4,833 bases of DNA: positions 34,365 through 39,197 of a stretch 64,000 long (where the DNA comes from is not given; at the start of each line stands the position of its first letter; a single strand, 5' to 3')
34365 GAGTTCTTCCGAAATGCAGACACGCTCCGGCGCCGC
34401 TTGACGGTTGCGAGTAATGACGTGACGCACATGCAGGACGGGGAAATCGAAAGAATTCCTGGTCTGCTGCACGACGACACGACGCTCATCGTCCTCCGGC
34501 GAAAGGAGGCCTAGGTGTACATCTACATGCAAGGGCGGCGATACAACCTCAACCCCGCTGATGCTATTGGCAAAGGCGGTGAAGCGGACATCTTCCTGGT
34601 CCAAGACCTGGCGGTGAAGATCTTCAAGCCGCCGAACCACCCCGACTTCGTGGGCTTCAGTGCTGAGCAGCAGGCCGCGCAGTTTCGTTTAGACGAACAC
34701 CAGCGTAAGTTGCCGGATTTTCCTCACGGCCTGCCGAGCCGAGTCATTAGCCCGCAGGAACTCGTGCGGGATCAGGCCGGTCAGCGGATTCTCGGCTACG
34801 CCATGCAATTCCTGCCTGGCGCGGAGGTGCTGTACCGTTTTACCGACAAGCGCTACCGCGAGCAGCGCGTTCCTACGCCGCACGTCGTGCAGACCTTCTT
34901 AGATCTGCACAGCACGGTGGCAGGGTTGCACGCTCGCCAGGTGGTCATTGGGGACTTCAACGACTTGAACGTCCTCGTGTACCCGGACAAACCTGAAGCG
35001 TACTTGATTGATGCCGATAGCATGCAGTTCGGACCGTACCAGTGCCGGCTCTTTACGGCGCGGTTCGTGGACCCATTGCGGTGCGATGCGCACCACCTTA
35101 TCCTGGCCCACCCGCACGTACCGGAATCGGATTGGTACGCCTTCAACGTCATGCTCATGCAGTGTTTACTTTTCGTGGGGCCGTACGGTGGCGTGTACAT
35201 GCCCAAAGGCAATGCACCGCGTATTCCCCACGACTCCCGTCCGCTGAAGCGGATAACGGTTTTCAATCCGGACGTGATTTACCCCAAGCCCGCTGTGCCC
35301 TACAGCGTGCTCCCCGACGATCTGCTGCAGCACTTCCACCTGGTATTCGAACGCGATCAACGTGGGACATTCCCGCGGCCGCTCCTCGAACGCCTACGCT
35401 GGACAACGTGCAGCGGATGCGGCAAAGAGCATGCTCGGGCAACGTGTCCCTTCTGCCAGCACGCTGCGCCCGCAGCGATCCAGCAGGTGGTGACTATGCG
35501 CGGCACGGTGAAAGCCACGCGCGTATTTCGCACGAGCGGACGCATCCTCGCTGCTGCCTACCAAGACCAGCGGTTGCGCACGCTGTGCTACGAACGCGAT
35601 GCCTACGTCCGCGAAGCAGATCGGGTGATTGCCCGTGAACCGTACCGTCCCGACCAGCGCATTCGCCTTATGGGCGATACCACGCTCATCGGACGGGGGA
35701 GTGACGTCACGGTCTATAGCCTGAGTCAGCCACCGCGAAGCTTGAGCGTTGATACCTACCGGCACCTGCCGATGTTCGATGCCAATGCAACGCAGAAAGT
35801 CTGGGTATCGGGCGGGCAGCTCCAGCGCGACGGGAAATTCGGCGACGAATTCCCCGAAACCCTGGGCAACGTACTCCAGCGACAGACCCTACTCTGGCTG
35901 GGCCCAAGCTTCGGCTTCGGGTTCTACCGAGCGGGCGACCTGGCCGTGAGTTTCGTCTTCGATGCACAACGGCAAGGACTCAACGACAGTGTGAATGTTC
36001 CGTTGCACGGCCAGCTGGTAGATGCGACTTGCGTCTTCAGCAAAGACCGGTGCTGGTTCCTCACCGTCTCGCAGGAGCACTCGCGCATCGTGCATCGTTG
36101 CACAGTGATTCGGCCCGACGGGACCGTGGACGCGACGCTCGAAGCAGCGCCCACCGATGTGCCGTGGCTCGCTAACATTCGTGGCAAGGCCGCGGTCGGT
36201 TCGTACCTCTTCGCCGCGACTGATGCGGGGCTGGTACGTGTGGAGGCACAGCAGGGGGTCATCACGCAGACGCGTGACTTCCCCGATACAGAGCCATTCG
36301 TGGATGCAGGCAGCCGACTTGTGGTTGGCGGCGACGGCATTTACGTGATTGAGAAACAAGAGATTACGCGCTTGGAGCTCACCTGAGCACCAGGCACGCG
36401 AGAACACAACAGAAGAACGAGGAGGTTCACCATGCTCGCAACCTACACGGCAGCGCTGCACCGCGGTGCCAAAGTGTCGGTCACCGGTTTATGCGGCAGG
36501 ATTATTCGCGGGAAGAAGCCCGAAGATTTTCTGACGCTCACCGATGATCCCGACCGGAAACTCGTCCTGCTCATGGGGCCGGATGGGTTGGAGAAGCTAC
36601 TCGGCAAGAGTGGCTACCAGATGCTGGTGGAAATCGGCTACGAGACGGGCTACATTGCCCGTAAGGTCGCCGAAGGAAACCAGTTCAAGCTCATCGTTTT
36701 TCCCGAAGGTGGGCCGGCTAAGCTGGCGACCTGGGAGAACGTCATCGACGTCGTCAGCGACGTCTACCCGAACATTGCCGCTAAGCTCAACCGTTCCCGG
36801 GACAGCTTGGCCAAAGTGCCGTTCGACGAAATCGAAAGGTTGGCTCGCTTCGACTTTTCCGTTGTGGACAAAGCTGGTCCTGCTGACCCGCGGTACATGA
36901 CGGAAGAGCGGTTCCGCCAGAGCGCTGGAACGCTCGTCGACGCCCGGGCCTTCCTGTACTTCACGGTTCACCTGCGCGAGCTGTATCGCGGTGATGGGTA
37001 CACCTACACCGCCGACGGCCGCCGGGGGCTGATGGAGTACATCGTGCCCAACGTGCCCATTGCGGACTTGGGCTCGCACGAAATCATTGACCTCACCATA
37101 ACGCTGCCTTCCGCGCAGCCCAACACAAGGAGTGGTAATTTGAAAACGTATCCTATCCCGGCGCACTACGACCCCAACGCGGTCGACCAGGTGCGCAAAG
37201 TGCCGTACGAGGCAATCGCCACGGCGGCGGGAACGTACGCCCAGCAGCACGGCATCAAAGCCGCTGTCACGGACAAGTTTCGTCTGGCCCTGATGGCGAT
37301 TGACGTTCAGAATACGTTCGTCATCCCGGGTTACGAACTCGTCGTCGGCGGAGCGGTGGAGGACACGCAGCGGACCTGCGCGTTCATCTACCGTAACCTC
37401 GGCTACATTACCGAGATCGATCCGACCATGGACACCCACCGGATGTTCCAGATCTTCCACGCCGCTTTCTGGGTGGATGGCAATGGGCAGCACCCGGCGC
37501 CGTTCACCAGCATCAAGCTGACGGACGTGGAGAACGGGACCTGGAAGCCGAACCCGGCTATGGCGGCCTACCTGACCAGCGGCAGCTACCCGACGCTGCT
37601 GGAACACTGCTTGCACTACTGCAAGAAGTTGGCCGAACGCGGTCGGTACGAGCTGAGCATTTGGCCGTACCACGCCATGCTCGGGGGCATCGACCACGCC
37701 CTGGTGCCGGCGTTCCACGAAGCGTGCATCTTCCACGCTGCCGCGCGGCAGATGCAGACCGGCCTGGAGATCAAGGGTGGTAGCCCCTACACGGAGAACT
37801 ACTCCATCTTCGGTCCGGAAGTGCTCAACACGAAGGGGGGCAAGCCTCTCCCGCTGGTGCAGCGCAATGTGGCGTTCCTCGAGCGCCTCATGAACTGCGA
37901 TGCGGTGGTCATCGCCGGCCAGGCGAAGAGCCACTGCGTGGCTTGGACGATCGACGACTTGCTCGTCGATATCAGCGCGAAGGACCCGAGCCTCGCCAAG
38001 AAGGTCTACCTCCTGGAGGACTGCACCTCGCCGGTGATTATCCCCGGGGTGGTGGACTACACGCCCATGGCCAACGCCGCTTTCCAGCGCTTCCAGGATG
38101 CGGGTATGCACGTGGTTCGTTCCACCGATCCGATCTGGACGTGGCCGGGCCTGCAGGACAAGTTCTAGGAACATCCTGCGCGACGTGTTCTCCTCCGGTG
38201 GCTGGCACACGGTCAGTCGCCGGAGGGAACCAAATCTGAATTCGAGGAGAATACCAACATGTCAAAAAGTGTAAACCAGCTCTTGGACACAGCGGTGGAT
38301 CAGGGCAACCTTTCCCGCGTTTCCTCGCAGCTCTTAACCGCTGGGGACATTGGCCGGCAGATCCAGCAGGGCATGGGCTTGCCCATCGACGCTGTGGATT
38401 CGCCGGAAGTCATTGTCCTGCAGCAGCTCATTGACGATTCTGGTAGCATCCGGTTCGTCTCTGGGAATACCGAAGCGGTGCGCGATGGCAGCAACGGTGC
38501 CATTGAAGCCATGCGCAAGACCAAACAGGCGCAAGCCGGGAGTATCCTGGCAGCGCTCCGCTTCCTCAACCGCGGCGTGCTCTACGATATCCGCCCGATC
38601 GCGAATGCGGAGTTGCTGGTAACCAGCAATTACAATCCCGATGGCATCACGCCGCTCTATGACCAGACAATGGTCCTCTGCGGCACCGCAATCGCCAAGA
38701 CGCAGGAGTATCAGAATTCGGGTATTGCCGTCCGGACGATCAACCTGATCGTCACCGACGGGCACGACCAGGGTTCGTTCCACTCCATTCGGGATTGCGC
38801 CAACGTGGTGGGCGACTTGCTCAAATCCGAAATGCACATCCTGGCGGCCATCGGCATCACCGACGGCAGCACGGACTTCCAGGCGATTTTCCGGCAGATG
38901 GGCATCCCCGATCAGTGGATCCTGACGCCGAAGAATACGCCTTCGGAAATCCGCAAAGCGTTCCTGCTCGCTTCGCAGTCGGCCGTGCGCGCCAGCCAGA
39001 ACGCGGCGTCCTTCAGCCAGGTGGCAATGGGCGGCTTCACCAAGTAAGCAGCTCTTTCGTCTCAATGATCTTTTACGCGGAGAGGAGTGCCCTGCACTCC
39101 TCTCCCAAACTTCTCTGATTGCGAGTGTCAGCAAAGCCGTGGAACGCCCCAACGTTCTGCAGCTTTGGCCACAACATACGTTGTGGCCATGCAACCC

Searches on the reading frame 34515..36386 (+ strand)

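Call 33: search_protein_families(library=pfam, proteins=[window:34515-36386:+])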
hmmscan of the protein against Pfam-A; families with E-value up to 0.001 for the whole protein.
window:34515-36386:+ (623 aa): 0 families

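Call 78: search_protein_families(library=ncbifam, proteins=[window:34515-36386:+], max_evalue=0.01)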
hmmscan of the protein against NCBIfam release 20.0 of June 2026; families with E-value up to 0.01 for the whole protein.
window:34515-36386:+ (623 aa): 2 families
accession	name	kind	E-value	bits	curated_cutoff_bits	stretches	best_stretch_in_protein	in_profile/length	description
NF038150.1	lanthi_synth_IV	equivalog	1.1e-06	27.2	650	1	112-217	286-389/851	class IV lanthionine synthetase LanL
NF038151.1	lanthi_synth_III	equivalog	0.00058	18.4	575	1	125-220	339-425/833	class III lanthionine synthetase LanKC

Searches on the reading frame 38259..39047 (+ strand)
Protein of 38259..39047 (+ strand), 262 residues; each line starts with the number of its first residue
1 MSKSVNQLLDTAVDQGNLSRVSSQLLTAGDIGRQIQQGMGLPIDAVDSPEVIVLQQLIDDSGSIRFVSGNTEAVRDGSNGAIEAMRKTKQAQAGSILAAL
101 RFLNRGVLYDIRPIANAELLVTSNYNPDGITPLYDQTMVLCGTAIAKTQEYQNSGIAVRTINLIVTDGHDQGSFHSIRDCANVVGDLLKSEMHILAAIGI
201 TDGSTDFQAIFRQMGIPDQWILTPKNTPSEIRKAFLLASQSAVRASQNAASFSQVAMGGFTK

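Call 7: search_protein_families(library=pfam, proteins=[window:38259-39047:+])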
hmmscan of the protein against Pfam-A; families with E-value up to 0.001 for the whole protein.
window:38259-39047:+ (262 aa): 0 families

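Call 78: search_protein_families(library=ncbifam, proteins=[window:38259-39047:+], max_evalue=0.01)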
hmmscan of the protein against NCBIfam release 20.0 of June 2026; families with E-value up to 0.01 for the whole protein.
window:38259-39047:+ (262 aa): 0 families

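Call 79: search_solved_structures(query=window:38259-39047:+, max_evalue=1)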
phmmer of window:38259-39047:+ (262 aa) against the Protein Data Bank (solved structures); distinct sequences matched with E-value up to 1: 1.
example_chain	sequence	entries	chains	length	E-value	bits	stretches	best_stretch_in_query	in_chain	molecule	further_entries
9qcj_A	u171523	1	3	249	0.37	13.7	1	15-68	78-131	Major phosphate-irrepressible acid phosphatase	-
